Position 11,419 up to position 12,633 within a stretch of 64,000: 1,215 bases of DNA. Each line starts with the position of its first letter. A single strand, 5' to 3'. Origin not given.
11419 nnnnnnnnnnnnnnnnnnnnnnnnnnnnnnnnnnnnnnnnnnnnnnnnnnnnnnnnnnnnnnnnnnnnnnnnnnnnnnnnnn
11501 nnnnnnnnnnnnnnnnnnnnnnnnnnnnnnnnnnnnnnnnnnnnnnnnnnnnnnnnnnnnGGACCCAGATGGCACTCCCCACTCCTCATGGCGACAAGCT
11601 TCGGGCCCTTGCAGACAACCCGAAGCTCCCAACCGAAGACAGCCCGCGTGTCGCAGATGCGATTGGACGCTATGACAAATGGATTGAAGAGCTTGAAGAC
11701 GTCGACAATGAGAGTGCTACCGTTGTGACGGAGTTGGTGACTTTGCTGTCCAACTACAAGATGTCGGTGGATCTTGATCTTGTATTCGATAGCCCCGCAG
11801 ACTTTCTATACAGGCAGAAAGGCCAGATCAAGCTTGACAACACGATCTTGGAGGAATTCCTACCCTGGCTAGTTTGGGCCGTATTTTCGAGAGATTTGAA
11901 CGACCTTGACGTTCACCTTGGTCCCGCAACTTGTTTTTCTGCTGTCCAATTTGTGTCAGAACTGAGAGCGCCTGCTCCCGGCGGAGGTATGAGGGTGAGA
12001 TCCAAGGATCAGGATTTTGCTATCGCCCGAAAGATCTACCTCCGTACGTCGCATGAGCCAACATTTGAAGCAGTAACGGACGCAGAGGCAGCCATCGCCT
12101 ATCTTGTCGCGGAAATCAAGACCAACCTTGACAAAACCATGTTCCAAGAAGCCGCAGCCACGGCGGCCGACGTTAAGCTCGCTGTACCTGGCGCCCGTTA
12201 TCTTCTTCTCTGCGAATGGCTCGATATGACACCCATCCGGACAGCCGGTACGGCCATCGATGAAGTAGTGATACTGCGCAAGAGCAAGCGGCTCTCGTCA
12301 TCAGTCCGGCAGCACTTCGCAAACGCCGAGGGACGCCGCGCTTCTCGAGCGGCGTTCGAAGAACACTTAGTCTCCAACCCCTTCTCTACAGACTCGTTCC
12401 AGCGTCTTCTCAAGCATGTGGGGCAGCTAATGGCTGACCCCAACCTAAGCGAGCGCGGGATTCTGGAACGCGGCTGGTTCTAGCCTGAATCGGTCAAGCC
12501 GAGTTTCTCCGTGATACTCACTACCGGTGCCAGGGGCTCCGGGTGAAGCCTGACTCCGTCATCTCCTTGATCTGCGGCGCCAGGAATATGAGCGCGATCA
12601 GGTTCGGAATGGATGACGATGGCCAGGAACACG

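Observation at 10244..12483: Low-GC MTase + endonuclease pair: the endonuclease has no recognisable family, so it is a candidate new Type II enzyme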

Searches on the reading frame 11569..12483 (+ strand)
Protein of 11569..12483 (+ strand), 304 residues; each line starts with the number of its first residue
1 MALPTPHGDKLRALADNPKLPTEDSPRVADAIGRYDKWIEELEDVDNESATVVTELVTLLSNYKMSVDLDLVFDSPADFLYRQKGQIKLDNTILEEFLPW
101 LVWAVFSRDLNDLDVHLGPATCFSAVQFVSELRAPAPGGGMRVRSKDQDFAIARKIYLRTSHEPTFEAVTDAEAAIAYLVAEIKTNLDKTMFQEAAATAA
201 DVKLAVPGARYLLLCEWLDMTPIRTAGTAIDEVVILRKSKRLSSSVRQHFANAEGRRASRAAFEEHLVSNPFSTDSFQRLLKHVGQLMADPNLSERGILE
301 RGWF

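Call 3: search_protein_families(library=pfam, proteins=[window:11569-12483:+], max_evalue=1)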
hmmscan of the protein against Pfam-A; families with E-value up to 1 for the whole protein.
window:11569-12483:+ (304 aa): 1 family
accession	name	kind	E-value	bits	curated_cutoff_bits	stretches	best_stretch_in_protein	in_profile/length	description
PF09549.16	RE_Bpu10I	-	6.5e-85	284.6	25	1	86-304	1-218/218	Bpu10I restriction endonuclease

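Call 4: search_protein_families(library=ncbifam, proteins=[window:11569-12483:+], max_evalue=1)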
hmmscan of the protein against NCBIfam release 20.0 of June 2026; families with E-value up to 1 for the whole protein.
window:11569-12483:+ (304 aa): 1 family
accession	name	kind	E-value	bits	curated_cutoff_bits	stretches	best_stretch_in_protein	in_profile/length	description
TIGR02732.1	zeta_caro_desat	equivalog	0.09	11.7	622.15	1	28-96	310-379/474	9,9'-di-cis-zeta-carotene desaturase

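Call 5: search_protein_families(library=padloc, proteins=[window:11569-12483:+], max_evalue=1)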
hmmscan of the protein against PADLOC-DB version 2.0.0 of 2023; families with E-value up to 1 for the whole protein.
window:11569-12483:+ (304 aa): 1 family
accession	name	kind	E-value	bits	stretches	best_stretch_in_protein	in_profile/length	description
PDLC01495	PD_DExK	-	0.003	15.3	1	144-203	64-121/123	"CAS-I,CAS-II,CAS-III,CAS-IV,CAS-V,CAS-VI; associated"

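Call 6: search_solved_structures(query=window:11569-12483:+, max_evalue=10, show_alignments=2)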
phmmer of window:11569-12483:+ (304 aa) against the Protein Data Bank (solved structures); distinct sequences matched with E-value up to 10: 2.
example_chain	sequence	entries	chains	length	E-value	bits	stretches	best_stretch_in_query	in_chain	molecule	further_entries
6eg7_A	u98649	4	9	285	3.5e-11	46.3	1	7-294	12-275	BbvCI endonuclease subunit 2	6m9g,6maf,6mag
6maf_A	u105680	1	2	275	2.4e-10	43.6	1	114-247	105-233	BbvCI endonuclease subunit 1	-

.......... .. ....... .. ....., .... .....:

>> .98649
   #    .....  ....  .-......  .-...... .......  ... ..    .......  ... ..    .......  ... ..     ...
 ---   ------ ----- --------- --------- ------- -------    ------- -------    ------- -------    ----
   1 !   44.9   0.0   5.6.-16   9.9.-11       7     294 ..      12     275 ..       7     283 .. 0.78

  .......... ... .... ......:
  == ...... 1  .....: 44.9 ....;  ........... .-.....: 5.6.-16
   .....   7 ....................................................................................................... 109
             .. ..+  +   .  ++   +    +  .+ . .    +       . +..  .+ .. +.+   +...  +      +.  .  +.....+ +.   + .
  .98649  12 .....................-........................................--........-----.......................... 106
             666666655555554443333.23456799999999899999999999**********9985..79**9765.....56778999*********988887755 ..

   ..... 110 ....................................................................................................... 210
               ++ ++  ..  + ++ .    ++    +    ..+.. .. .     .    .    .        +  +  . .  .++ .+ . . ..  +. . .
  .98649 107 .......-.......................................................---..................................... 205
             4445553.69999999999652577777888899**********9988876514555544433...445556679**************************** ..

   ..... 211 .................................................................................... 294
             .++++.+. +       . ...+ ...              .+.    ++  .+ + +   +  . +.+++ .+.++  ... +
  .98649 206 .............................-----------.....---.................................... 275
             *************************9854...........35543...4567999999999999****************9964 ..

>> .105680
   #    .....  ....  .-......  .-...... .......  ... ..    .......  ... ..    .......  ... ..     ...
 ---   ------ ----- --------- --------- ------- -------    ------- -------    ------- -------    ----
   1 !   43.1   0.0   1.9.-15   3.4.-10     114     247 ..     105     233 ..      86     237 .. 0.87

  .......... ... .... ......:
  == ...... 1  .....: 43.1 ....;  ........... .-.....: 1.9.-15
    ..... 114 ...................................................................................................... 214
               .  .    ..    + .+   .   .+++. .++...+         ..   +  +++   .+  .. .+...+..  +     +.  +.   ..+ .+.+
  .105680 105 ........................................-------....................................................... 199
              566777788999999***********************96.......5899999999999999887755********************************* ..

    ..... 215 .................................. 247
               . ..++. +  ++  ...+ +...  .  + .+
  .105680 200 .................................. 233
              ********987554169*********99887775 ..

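Call 8: find_homologous_proteins(query=window:11569-12483:+, max_evalue=0.001)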
Query window:11569-12483:+ (304 aa): 2806 proteins with E <= 0.001 among 8000 candidates; the best 120 are listed.
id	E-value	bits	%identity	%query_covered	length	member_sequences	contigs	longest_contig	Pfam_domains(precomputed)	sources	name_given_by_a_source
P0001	1.9e-198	676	100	100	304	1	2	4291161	PF09549.17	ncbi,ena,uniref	ncbi:Bpu10I family restriction endonuclease [Candidatus Palauibacter sp.]|uniref:Bpu10I family restr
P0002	3.5e-143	494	75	100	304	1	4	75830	PF09549.17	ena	-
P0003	1.0e-140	486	73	100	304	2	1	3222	PF09549.17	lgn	-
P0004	6.3e-117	408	61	100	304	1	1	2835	PF09549.17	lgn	-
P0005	3.5e-112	393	58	99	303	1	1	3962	PF09549.17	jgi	jgi:hypothetical protein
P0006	2.0e-110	387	59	99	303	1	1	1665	PF09549.17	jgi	jgi:hypothetical protein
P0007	5.8e-110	385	57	100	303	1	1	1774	PF09549.17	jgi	jgi:hypothetical protein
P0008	1.5e-109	384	55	100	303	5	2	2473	PF09549.17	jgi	jgi:hypothetical protein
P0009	2.2e-109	383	57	100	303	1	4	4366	PF09549.17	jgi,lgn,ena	-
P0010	3.3e-109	383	57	100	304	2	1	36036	PF09549.17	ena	-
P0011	6.2e-109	382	56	100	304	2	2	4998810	PF09549.17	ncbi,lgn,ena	-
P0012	1.6e-108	381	57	100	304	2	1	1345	PF09549.17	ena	-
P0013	1.8e-108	380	58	99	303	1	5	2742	PF09549.17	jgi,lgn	jgi:hypothetical protein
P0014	2.2e-108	380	57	100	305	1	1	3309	PF09549.17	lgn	-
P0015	2.5e-108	380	55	100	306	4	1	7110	PF09549.17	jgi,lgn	jgi:hypothetical protein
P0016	3.2e-108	380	62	95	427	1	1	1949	PF09549.17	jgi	-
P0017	5.6e-108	379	57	99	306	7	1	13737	PF09549.17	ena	-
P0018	6.2e-108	379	58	99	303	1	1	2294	PF09549.17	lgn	-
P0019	1.6e-107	377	55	100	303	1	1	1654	PF09549.17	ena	-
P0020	2.0e-107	377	58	100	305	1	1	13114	PF09549.17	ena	-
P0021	2.2e-107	377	56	100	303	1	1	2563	PF09549.17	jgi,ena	-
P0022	3.2e-107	376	57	100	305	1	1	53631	PF09549.17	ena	-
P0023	3.6e-107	376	58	99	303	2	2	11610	PF09549.17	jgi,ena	-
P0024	4.8e-107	376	56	100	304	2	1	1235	PF09549.17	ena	-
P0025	7.1e-107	375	58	99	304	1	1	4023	PF09549.17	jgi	jgi:hypothetical protein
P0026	8.1e-107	375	57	99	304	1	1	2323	PF09549.17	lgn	-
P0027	8.2e-107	375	56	100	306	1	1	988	PF09549.17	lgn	-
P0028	1.0e-106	375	56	100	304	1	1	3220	PF09549.17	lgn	-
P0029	1.1e-106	375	57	100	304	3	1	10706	PF09549.17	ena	-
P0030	1.2e-106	375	57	99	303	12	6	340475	PF09549.17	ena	-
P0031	1.6e-106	374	56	100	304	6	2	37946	PF09549.17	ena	-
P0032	1.9e-106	374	57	100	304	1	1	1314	PF09549.17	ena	-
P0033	2.2e-106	374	56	100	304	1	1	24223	PF09549.17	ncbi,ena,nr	ncbi:MAG: Bpu10I family restriction endonuclease [Gammaproteobacteria bacterium]|nr:Bpu10I family re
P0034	2.7e-106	373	56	100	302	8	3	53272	PF09549.17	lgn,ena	-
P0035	2.7e-106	373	57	99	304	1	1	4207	PF09549.17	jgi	jgi:hypothetical protein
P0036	2.8e-106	373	57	100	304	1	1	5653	PF09549.17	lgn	-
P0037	3.0e-106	373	57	100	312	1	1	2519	PF09549.17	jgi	jgi:hypothetical protein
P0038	4.0e-106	373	56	99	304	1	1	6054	PF09549.17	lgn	-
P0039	4.7e-106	373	57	100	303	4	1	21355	PF09549.17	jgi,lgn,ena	-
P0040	5.5e-106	372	55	100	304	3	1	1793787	PF09549.17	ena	-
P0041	6.3e-106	372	55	100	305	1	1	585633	PF09549.17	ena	-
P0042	7.1e-106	372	55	99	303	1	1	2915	PF09549.17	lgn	-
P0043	9.0e-106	372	57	99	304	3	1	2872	PF09549.17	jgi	jgi:hypothetical protein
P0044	1.1e-105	371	55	100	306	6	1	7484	PF09549.17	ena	-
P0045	1.2e-105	371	57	100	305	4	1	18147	PF09549.17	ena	-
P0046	1.3e-105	371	56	100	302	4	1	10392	PF09549.17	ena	-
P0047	1.6e-105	371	56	100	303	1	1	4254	PF09549.17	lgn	-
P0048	1.6e-105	371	57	99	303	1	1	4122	PF09549.17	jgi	jgi:hypothetical protein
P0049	1.9e-105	371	54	100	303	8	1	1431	PF09549.17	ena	-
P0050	1.9e-105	371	58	99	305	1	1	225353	PF09549.17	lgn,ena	-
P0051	2.7e-105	370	57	100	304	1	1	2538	PF09549.17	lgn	-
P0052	3.5e-105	370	54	100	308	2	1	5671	PF09549.17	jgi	jgi:hypothetical protein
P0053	4.7e-105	369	57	100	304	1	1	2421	PF09549.17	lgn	-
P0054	4.9e-105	369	57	100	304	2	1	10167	PF09549.17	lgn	-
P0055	6.1e-105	369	56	99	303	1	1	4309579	PF09549.17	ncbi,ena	-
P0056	6.5e-105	369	54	100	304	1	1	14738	PF09549.17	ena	-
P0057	6.6e-105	369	56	100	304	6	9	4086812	PF09549.17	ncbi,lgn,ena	-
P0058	8.1e-105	368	56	99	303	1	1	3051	PF09549.17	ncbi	-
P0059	9.5e-105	368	56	100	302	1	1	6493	PF09549.17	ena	-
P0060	9.6e-105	368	57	100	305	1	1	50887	PF09549.17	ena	-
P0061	1.0e-104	368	56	99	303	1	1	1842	PF09549.17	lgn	-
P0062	1.3e-104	368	55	100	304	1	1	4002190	PF09549.17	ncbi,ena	-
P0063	1.9e-104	367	55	100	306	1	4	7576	PF09549.17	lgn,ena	-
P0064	1.9e-104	367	56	100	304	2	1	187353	PF09549.17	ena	-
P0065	2.2e-104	367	56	99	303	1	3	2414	PF09549.17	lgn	-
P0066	2.3e-104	367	55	100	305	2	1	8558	PF09549.17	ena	-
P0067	2.5e-104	367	55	100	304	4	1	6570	PF09549.17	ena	-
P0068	2.9e-104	367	55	100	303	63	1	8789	PF09549.17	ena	-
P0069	3.0e-104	367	57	100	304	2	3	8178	PF09549.17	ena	-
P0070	3.1e-104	367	56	100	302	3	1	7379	PF09549.17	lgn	-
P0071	3.5e-104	366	56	99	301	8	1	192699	PF09549.17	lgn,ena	-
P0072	3.5e-104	366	56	99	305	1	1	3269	PF09549.17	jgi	jgi:hypothetical protein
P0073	3.7e-104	366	56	100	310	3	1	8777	PF09549.17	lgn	-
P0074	3.8e-104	366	56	99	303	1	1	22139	PF09549.17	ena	-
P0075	4.4e-104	366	57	100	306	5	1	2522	PF09549.17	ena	-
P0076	4.6e-104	366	56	99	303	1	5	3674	PF09549.17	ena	-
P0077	4.7e-104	366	55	100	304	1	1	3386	PF09549.17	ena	-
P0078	4.9e-104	366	55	100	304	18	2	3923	PF09549.17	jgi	jgi:hypothetical protein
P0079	6.2e-104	366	55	100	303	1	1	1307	PF09549.17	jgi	jgi:hypothetical protein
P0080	6.5e-104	366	57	100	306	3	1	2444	PF09549.17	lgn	-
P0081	7.9e-104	365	55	100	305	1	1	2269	PF09549.17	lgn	-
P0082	9.4e-104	365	55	100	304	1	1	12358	PF09549.17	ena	-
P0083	9.8e-104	365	56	99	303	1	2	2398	PF09549.17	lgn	-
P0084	1.0e-103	365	55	100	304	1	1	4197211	PF09549.17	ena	-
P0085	1.0e-103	365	55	99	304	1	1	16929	PF09549.17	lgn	-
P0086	1.3e-103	365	57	100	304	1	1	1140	PF09549.17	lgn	-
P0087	1.3e-103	364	56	99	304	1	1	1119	PF09549.17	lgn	-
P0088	1.4e-103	364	55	100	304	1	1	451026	PF09549.17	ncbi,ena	-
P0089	1.7e-103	364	55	100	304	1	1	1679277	PF09549.17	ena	-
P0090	1.7e-103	364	57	100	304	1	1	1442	PF09549.17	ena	-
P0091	1.7e-103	364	56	100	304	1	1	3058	PF09549.17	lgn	-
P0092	1.8e-103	364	56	100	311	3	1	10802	PF09549.17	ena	-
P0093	1.9e-103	364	55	100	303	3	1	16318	PF09549.17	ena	-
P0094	2.2e-103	364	54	100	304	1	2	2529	PF09549.17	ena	-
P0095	2.3e-103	364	57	99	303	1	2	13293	PF09549.17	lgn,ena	-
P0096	2.4e-103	364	54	100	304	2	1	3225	PF09549.17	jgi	jgi:hypothetical protein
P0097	2.5e-103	364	55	100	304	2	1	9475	PF09549.17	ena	-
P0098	2.6e-103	364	54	100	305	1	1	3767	PF09549.17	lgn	-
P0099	2.6e-103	364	54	99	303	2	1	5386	PF09549.17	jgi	-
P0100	2.8e-103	363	55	100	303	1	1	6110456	PF09549.17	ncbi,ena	-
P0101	2.9e-103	363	56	99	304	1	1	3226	PF09549.17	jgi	jgi:Bpu10I restriction endonuclease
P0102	2.9e-103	363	54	100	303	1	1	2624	PF09549.17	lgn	-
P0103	3.1e-103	363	53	100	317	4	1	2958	PF09549.17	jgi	jgi:hypothetical protein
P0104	3.6e-103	363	53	99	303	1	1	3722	PF09549.17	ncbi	-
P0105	3.7e-103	363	54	100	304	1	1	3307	PF09549.17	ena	-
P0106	4.0e-103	363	55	99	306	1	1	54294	PF09549.17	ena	-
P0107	4.2e-103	363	55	99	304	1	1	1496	PF09549.17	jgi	jgi:hypothetical protein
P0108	5.0e-103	363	55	99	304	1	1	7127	PF09549.17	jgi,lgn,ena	-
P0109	5.4e-103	362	56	100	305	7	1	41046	PF09549.17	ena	-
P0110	6.4e-103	362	56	100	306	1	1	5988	PF09549.17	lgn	-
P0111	6.5e-103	362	56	99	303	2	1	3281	PF09549.17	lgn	-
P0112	6.5e-103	362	55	100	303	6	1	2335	PF09549.17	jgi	jgi:hypothetical protein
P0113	7.0e-103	362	56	100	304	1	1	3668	PF09549.17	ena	-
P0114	8.2e-103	362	54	100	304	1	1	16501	PF09549.17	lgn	-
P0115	8.6e-103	362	56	100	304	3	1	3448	PF09549.17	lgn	-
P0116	8.8e-103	362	54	100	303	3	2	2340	PF09549.17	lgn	-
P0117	9.0e-103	362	56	100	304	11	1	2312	PF09549.17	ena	-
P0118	1.3e-102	361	56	99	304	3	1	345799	PF09549.17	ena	-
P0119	1.3e-102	361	55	99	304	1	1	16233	PF09549.17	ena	-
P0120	1.7e-102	361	55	100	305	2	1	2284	PF09549.17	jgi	-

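Call 12: find_encoding_contigs(protein=P0001, flank=10000, max_places=4)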
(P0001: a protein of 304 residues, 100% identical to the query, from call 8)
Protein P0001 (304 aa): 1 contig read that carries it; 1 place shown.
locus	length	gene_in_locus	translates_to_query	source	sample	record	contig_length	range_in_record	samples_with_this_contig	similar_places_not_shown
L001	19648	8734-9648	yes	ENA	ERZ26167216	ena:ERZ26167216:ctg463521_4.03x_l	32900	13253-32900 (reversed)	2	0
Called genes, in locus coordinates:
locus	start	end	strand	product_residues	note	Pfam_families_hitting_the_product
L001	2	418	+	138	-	?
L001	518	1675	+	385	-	PF02746:MR_MLE_N, PF26685:DUF8230_C, PF13378:MR_MLE_C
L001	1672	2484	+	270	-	PF00583:Acetyltransf_1 (faint)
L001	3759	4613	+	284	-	PF02129:Peptidase_S15 (faint), PF20434:BD-FAE, PF00561:Abhydrolase_1 (faint), PF07859:Abhydrolase_3 (faint), PF12146:Hydrolase_4 (faint), PF01738:DLH, PF00326:Peptidase_S9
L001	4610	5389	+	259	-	PF00106:adh_short, PF08659:KR, PF01370:Epimerase (weak), PF13561:adh_short_C2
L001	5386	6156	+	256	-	PF00903:Glyoxalase (faint), PF18029:Glyoxalase_6 (faint)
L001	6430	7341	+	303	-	PF03551:PadR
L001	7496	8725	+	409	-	PF01555:N6_N4_Mtase (faint), PF01170:UPF0020 (faint)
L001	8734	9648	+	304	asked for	PF09549:RE_Bpu10I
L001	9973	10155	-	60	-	-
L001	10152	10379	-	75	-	-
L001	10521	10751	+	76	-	-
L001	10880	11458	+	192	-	PF03551:PadR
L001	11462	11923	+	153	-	-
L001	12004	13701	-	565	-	PF01235:Na_Ala_symp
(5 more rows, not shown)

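Call 19: find_encoding_contigs(protein=P0002, flank=8000, max_places=3)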
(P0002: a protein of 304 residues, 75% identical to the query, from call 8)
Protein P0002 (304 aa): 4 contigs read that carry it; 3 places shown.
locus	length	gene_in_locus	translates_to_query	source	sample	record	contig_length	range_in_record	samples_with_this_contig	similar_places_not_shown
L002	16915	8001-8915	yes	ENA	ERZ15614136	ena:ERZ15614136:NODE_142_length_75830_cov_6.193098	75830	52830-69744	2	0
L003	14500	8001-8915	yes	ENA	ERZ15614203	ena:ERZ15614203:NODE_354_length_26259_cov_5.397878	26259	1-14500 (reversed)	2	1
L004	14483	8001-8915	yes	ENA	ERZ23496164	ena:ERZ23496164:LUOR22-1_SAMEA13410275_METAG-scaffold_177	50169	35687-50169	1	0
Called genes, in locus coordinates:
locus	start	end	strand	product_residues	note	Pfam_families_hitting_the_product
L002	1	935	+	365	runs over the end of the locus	-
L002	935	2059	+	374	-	-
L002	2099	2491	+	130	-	PF00166:Cpn10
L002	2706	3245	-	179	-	-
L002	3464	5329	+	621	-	PF00009:GTP_EFTU, PF03144:GTP_EFTU_D2, PF00679:EFG_C, PF21018:BipA_C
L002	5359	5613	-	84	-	-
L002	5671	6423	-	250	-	PF13620:CarboxypepD_reg (faint)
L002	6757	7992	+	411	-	PF01555:N6_N4_Mtase (weak), PF01170:UPF0020 (faint)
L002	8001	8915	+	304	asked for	PF09549:RE_Bpu10I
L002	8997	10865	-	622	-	PF06808:DctM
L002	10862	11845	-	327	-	PF16868:NMT1_3, PF09084:NMT1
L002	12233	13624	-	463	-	PF00474:SSF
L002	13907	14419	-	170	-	PF03576:Peptidase_S58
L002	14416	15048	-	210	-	PF03576:Peptidase_S58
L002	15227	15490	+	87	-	PF22513:FitA-like_RHH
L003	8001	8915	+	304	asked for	PF09549:RE_Bpu10I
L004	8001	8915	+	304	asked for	PF09549:RE_Bpu10I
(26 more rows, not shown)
